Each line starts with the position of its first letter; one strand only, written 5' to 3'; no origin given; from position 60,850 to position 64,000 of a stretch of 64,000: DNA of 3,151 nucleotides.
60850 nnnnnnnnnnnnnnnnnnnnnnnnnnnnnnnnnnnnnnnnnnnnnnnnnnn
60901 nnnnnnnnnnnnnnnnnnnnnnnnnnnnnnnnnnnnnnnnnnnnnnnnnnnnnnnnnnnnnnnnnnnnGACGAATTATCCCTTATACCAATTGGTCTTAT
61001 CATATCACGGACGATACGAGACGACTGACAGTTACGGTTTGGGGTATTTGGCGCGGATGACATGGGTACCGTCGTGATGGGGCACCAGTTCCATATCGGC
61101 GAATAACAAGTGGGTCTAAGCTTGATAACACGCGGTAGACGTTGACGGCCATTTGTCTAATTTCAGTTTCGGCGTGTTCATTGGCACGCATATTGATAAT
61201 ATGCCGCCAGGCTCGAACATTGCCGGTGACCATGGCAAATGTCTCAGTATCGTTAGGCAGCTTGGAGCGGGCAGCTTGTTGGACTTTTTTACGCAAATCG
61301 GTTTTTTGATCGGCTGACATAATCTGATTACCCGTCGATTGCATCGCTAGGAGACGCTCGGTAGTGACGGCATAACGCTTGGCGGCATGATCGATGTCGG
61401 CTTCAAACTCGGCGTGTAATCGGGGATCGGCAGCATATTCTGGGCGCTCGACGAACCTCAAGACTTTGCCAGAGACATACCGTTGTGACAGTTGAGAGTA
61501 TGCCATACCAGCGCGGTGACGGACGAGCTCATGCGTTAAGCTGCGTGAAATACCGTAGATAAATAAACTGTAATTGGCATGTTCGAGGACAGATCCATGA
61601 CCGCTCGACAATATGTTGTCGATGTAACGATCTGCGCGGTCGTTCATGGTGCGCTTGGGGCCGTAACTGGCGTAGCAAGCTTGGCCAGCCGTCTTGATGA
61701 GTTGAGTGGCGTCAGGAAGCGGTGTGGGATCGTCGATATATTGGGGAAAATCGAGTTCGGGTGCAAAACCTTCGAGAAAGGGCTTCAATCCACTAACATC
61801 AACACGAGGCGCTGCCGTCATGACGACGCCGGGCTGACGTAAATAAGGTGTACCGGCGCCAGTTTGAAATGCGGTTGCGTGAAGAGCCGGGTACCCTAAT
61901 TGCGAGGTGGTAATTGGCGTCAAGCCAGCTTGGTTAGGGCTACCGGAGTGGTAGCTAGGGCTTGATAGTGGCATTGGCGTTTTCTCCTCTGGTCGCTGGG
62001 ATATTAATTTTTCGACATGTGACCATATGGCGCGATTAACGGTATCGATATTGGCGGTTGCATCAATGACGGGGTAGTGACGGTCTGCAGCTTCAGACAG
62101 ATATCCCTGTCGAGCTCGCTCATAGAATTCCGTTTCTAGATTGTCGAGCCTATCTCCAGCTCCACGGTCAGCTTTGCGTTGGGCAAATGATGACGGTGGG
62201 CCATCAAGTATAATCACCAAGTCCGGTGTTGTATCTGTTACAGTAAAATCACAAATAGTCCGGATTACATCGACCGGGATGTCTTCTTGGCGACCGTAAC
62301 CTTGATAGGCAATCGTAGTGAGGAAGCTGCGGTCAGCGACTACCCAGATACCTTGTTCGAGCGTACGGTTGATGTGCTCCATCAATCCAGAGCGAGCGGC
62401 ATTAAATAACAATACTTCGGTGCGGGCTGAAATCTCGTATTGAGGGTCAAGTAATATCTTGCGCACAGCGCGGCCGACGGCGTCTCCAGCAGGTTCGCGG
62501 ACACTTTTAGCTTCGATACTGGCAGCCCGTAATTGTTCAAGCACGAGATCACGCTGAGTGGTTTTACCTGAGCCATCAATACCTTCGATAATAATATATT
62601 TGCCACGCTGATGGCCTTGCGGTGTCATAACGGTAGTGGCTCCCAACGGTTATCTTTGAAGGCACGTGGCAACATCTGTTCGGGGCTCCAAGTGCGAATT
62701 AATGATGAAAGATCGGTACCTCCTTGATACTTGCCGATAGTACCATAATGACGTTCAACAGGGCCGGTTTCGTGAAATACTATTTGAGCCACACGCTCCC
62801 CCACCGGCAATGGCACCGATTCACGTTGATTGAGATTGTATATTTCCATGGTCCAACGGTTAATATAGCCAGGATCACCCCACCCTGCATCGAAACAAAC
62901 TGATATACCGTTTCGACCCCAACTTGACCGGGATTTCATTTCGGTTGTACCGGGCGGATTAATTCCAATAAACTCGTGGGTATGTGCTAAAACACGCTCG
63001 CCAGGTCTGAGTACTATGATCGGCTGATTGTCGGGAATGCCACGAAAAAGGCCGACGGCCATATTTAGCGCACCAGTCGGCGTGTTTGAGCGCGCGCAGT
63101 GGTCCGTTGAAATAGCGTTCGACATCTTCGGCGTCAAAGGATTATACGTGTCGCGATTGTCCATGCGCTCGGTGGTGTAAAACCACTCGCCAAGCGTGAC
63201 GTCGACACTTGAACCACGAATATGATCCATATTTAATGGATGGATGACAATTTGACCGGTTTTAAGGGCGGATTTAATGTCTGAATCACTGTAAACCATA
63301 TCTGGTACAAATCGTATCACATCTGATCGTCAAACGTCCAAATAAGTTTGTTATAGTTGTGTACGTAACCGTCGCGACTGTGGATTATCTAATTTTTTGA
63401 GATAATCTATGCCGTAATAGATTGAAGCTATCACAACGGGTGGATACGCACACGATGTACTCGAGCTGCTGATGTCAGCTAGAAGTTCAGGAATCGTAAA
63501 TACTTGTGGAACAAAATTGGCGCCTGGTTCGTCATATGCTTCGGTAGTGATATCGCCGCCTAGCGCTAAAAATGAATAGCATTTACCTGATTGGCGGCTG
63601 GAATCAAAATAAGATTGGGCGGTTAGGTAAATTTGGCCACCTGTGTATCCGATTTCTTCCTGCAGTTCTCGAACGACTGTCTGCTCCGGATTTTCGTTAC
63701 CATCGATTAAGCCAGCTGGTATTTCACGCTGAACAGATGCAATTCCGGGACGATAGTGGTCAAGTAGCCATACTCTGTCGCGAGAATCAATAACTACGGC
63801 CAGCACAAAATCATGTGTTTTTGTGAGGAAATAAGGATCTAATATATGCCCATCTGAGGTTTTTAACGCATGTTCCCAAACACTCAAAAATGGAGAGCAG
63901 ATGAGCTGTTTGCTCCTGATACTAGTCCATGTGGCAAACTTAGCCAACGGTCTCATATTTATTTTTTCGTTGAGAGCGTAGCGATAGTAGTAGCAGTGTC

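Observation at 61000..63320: Tmk-ThyX fusion adjacent to dcd: a compact dTTP-synthesis module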

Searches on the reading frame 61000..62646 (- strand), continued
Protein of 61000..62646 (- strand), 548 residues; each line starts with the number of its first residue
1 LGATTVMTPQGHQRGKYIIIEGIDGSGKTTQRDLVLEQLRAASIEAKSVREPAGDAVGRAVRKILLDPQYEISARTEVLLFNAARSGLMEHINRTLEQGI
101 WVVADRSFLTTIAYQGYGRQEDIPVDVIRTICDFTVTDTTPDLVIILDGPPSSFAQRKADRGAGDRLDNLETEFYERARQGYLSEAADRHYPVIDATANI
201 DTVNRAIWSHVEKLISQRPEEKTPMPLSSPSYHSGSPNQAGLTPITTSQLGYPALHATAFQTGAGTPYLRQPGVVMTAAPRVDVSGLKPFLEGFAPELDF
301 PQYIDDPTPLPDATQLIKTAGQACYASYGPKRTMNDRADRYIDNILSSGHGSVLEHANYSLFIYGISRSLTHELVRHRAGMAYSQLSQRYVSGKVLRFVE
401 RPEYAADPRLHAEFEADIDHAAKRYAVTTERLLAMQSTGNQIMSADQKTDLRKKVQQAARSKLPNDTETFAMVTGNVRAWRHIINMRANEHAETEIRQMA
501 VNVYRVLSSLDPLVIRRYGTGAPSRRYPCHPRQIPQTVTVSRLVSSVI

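Call 67: fold_search(model_id=the predicted structure, library=pdb)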
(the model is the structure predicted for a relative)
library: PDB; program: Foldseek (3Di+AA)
matches with E <= 10: 1554; with E <= 0.001: 544
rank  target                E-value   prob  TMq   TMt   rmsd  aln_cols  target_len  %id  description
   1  2af6_G                5.5e-19  1.00  0.42  0.87   3.3       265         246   36  Crystal structure of Mycobacterium tuberculosis Flavin dependent thymidylate synthase (Mtb ThyX) in the presence of co (released 2005-10-04)
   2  2gq2_A                5.8e-19  1.00  0.40  0.85   3.6       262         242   36  Mycobacterium tuberculosis ThyX-NADP complex (released 2006-06-27)
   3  2af6_A                6.1e-19  1.00  0.42  0.87   3.3       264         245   37  Crystal structure of Mycobacterium tuberculosis Flavin dependent thymidylate synthase (Mtb ThyX) in the presence of co (released 2005-10-04)
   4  3gwc_A                1.4e-18  1.00  0.42  0.87   3.4       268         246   36  Crystal structure of Mycobacterium tuberculosis thymidylate synthase X bound to FdUMP and FAD (released 2009-04-28)
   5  3hzg_A                2.3e-18  1.00  0.41  0.87   3.5       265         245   37  Crystal structure of mycobacterium tuberculosis thymidylate synthase X bound with FAD (released 2009-07-07)
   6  3fnn                  2.8e-18  1.00  0.38  0.86   3.2       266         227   32  Biochemical and structural analysis of an atypical ThyX: Corynebacterium glutamicum NCHU 87078 depends on ThyA for thymi (released 2009-12-29)
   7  3gwc_E                3.1e-18  1.00  0.42  0.87   3.6       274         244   36  Crystal structure of Mycobacterium tuberculosis thymidylate synthase X bound to FdUMP and FAD (released 2009-04-28)
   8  3gwc_G                3.7e-18  1.00  0.41  0.86   3.4       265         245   37  Crystal structure of Mycobacterium tuberculosis thymidylate synthase X bound to FdUMP and FAD (released 2009-04-28)
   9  2af6_E                4.1e-18  1.00  0.41  0.86   3.4       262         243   37  Crystal structure of Mycobacterium tuberculosis Flavin dependent thymidylate synthase (Mtb ThyX) in the presence of co (released 2005-10-04)
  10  3gwc_B                4.3e-18  1.00  0.41  0.87   3.6       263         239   36  Crystal structure of Mycobacterium tuberculosis thymidylate synthase X bound to FdUMP and FAD (released 2009-04-28)
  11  3gwc_C                7.5e-18  1.00  0.40  0.85   3.3       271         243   37  Crystal structure of Mycobacterium tuberculosis thymidylate synthase X bound to FdUMP and FAD (released 2009-04-28)
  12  2af6_C                8.8e-18  1.00  0.41  0.86   3.5       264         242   38  Crystal structure of Mycobacterium tuberculosis Flavin dependent thymidylate synthase (Mtb ThyX) in the presence of co (released 2005-10-04)
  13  3gwc_H                1.3e-17  1.00  0.41  0.86   3.4       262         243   37  Crystal structure of Mycobacterium tuberculosis thymidylate synthase X bound to FdUMP and FAD (released 2009-04-28)
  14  3gwc_D                1.3e-17  1.00  0.41  0.86   3.7       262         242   37  Crystal structure of Mycobacterium tuberculosis thymidylate synthase X bound to FdUMP and FAD (released 2009-04-28)
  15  2gq2_B                1.8e-17  1.00  0.38  0.87   3.2       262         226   36  Mycobacterium tuberculosis ThyX-NADP complex (released 2006-06-27)
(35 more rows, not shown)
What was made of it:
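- On Flavin-dependent thymidylate synthase ThyX (Pfam PF02511 / TIGR02170): Foldseek TM 0.85-0.88 (normalised to target) to 2AF6, 3GWC and 3FNN (call 67).
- On Thymidylate kinase (Pfam PF02223 / TIGR00041): Foldseek TM 0.86-0.90 to bacterial Tmk structures (call 67).
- Foldseek gives TM 0.87 to M. tuberculosis ThyX and 0.87-0.90 to bacterial Tmk (call 67).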

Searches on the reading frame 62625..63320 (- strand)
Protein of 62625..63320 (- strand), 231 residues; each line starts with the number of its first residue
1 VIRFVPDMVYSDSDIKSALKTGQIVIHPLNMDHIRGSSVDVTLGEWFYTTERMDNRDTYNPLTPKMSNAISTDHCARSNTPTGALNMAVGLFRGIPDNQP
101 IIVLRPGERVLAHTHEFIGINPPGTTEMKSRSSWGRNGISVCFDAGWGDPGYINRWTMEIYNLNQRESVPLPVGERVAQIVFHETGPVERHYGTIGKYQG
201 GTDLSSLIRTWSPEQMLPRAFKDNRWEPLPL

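Call 3: search_protein_families(library=pfam, proteins=[window:62625-63320:-], max_evalue=0.01)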
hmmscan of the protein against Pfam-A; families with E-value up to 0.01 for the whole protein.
window:62625-63320:- (231 aa): 2 families
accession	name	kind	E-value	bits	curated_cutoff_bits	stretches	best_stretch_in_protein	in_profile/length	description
PF22769.1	DCD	-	2.1e-33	116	27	1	10-184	2-152/153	dCTP deaminase-like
PF00692.24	dUTPase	-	0.0043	17.3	22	1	104-185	26-104/129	dUTPase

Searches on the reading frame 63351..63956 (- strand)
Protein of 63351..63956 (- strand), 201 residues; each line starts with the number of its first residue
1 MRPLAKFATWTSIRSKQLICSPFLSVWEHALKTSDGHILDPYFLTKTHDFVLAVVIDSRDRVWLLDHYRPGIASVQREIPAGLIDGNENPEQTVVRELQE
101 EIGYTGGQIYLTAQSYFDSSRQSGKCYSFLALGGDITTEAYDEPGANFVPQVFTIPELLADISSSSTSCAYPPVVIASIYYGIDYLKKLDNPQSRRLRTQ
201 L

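Call 3: search_protein_families(library=pfam, proteins=[window:63351-63956:-], max_evalue=0.01)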
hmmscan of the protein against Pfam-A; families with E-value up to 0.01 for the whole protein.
window:63351-63956:- (201 aa): 1 family
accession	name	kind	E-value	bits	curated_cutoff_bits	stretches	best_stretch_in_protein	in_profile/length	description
PF00293.34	NUDIX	-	4.9e-12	46.4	21.1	1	48-121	3-76/134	NUDIX domain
